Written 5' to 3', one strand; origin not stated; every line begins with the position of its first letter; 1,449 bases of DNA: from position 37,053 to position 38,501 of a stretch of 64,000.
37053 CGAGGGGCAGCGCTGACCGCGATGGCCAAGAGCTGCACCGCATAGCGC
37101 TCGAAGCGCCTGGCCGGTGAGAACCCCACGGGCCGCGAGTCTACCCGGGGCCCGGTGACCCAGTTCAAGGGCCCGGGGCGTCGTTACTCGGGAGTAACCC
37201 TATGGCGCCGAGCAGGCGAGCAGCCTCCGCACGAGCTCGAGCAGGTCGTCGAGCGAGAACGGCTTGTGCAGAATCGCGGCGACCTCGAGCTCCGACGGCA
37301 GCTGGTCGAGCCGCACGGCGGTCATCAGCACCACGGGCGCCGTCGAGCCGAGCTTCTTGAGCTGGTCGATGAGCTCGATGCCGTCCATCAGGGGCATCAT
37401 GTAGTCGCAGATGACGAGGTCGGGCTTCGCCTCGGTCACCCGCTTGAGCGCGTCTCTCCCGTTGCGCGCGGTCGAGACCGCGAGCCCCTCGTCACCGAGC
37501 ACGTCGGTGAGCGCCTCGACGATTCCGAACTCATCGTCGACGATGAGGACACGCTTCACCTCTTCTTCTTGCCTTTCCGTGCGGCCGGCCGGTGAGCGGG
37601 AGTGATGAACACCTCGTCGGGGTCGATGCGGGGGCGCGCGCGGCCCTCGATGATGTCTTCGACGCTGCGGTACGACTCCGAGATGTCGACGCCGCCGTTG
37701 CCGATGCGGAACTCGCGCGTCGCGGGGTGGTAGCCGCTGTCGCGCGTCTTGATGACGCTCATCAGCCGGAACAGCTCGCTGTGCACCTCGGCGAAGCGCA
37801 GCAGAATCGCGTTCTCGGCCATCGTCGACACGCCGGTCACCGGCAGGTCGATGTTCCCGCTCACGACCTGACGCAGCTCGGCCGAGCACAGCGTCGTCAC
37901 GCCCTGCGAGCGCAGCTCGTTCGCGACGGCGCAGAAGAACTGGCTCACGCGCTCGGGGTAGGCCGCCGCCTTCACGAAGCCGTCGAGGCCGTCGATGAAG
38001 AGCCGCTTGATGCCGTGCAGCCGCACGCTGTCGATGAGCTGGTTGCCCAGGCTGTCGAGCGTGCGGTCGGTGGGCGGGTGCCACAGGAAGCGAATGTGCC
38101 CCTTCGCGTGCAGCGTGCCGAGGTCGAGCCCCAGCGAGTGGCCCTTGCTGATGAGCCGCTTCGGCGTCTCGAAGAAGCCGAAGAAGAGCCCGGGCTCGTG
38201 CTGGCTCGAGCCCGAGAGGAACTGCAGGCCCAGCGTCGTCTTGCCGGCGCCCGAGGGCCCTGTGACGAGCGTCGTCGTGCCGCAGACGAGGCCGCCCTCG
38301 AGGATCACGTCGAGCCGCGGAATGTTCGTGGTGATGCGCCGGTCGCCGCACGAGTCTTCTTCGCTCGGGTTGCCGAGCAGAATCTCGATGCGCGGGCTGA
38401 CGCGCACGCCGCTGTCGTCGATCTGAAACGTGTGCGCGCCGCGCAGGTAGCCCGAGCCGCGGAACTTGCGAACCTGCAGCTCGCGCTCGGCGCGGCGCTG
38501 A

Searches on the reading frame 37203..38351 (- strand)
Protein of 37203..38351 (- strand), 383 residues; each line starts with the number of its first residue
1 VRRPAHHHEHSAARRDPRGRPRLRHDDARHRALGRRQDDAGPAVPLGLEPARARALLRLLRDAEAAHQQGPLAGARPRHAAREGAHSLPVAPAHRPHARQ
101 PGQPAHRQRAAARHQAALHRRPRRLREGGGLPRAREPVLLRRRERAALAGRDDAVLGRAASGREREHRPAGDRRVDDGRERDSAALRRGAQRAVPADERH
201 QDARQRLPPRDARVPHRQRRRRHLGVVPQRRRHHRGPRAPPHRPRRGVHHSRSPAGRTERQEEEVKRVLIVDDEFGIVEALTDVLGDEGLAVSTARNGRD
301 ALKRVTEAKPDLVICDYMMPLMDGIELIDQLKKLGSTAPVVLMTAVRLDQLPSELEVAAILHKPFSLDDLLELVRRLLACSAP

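Call 47: search_protein_families(library=pfam, proteins=[window:37203-38351:-], max_evalue=0.001)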
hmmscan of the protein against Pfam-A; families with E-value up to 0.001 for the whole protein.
window:37203-38351:- (383 aa): 1 family
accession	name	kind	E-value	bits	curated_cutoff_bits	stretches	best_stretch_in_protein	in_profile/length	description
PF00072.30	Response_reg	-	2.8e-23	82.6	30.2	1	268-374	1-110/111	Response regulator receiver domain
